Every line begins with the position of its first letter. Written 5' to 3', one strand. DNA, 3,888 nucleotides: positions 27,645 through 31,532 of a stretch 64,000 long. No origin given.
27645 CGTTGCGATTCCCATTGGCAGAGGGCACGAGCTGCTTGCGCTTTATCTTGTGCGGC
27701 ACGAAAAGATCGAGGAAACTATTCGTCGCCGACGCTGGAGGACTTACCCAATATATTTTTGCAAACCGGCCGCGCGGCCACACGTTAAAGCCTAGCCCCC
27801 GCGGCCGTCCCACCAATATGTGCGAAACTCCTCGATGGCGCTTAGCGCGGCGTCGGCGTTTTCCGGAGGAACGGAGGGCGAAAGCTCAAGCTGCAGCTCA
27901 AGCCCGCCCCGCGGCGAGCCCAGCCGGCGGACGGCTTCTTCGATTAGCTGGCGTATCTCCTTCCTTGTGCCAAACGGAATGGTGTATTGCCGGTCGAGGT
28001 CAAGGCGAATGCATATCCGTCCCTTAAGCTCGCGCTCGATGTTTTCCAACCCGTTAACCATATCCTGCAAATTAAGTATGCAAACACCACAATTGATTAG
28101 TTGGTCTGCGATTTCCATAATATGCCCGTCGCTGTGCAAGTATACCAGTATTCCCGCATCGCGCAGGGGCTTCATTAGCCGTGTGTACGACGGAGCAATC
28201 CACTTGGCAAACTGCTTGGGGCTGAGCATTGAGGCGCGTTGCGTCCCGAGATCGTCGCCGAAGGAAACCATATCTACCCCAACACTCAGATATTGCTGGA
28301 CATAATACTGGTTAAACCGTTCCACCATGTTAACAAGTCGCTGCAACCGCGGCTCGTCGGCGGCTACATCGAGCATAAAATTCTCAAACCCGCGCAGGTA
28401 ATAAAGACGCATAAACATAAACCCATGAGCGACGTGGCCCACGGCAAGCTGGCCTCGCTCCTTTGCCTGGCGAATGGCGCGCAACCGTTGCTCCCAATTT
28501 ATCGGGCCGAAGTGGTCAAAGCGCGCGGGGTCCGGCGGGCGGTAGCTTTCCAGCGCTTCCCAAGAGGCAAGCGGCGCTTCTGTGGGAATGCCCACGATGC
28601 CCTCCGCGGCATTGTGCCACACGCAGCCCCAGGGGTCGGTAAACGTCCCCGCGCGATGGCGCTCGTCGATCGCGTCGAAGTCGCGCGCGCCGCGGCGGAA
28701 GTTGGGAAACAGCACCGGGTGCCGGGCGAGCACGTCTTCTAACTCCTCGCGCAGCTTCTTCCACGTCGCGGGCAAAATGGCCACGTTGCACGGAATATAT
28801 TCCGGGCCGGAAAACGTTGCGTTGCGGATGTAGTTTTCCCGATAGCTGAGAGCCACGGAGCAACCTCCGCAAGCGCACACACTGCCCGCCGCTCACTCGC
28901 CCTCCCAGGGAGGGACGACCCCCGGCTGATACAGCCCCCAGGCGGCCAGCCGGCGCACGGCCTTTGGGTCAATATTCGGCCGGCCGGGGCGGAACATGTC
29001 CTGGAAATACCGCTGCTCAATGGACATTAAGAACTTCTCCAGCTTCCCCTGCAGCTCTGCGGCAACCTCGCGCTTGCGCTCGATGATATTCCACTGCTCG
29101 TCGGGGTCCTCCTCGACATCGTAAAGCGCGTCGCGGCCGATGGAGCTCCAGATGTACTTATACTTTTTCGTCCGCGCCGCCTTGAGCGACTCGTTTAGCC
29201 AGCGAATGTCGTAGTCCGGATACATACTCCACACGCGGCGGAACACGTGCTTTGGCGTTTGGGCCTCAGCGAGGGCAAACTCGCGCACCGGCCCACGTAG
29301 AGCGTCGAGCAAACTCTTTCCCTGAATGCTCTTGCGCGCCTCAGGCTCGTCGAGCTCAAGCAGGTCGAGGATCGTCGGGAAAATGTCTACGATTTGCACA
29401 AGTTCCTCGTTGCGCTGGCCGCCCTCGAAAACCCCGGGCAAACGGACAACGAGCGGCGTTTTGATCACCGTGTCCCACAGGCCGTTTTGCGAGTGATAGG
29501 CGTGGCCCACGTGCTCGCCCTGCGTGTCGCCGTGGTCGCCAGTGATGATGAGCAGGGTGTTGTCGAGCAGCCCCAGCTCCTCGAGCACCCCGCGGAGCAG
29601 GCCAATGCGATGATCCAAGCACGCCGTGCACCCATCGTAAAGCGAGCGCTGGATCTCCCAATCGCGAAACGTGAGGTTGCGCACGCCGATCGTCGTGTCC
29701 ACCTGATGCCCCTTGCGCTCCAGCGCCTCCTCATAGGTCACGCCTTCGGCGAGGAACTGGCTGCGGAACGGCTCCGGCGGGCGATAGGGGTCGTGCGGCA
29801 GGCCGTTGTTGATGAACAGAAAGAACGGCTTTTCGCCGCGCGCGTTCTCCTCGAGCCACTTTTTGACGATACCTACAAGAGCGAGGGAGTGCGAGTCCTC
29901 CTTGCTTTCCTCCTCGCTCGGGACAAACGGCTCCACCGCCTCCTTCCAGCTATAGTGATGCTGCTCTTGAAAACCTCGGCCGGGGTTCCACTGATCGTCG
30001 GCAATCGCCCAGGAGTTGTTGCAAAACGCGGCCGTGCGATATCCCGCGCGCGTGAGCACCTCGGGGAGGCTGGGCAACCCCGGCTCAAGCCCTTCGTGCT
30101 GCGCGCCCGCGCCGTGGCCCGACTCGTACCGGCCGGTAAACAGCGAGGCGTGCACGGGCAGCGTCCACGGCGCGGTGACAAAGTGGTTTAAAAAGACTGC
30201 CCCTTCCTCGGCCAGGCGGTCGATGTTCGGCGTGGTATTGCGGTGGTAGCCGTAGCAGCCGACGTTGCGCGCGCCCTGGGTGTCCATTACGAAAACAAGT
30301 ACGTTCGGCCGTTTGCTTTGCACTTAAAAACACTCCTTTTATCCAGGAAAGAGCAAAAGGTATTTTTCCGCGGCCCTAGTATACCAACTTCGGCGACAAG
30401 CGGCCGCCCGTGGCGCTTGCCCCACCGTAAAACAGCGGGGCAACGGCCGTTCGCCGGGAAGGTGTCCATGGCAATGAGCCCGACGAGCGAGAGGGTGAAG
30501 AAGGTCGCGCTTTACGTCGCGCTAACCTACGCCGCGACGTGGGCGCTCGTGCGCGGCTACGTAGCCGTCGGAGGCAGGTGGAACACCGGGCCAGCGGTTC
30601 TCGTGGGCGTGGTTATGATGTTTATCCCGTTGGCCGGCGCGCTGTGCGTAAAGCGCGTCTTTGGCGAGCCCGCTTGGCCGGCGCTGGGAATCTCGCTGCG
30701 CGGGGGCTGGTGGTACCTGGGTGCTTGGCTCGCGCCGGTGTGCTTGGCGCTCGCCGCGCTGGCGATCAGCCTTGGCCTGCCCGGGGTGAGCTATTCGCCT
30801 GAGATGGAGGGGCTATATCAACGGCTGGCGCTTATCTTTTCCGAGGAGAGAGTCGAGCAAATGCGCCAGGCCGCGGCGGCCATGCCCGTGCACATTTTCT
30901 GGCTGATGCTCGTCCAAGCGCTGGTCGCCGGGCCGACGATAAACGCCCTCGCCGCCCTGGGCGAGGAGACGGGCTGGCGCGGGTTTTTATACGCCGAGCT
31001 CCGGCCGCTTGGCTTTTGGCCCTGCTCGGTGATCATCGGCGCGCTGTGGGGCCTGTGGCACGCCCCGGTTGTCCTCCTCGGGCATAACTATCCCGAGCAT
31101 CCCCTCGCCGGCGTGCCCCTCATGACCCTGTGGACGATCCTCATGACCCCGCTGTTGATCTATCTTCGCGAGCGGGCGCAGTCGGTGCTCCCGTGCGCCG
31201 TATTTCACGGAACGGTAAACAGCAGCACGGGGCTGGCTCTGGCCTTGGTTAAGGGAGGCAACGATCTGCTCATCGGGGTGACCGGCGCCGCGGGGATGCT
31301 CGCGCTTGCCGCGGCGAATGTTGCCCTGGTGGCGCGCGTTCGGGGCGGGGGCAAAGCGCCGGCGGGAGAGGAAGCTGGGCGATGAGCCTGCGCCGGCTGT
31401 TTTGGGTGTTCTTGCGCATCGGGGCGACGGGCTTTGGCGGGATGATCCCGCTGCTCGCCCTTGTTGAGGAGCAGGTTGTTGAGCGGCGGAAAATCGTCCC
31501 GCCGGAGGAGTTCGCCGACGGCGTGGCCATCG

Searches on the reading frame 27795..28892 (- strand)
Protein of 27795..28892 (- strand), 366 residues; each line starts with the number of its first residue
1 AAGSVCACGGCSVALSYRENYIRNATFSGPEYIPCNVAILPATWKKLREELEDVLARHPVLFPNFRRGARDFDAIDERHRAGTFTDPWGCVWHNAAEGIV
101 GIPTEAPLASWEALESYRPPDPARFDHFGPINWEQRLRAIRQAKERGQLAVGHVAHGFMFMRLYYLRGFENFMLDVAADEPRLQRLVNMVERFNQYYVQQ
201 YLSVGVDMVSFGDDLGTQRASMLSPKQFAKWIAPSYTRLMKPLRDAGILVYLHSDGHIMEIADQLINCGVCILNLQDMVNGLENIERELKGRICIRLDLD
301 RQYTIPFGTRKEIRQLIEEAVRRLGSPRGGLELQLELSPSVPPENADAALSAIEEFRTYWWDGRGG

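Call 58: search_protein_families(library=pfam, proteins=[window:27795-28892:-], max_evalue=0.00001)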
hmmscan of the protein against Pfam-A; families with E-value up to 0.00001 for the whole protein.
window:27795-28892:- (366 aa): 1 family
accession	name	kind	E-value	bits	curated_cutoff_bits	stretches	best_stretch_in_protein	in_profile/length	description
PF01208.23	URO-D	-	1e-16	61.3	23.9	1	106-355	97-345/346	Uroporphyrinogen decarboxylase (URO-D)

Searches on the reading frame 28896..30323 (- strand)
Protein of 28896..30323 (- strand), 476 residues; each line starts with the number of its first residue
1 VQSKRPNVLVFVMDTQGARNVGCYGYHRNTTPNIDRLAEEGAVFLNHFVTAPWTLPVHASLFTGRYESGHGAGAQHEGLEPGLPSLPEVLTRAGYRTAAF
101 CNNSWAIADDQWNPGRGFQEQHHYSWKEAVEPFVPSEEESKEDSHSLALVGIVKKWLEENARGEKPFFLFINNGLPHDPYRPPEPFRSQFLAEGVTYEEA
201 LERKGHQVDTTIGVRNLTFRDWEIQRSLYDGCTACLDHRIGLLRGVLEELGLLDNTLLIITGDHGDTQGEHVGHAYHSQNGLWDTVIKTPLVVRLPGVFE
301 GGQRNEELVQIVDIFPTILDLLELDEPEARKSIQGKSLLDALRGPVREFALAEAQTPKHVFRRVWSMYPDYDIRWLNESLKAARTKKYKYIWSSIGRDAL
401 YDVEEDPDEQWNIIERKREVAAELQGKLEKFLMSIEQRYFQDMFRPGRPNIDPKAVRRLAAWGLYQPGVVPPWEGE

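Call 58: search_protein_families(library=pfam, proteins=[window:28896-30323:-], max_evalue=0.00001)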
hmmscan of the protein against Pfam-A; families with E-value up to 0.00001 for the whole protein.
window:28896-30323:- (476 aa): 3 families
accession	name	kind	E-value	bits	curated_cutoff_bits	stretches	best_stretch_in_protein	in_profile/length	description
PF00884.28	Sulfatase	-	3e-47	161.8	25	1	6-322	1-299/301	Sulfatase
PF16347.10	SGSH_C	-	3e-16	60.4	29.3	1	274-430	3-150/154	N-sulphoglucosamine sulphohydrolase, C-terminal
PF01663.27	Phosphodiest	-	2e-10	41.2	23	0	24-71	17-61/342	Type I phosphodiesterase / nucleotide pyrophosphatase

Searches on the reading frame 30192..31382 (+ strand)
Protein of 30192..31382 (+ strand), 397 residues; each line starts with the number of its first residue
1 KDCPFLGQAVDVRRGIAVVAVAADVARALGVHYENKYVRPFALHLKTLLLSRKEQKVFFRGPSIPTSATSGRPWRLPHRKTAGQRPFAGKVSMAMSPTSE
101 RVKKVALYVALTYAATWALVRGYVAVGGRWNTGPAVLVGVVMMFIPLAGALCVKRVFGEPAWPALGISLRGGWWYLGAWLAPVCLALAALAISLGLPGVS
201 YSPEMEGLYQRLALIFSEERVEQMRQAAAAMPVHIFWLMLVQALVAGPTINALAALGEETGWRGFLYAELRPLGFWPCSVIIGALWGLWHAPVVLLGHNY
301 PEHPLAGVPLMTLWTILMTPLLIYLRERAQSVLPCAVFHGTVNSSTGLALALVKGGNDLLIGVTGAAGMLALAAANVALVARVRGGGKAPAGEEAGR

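Call 58: search_protein_families(library=pfam, proteins=[window:30192-31382:+], max_evalue=0.00001)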
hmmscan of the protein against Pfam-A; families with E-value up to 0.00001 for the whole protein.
window:30192-31382:+ (397 aa): 1 family
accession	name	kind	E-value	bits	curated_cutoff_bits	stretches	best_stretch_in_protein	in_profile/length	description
PF02517.21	Rce1-like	-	2.3e-14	53.9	22.4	1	244-344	5-92/93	Type II CAAX prenyl endopeptidase Rce1-like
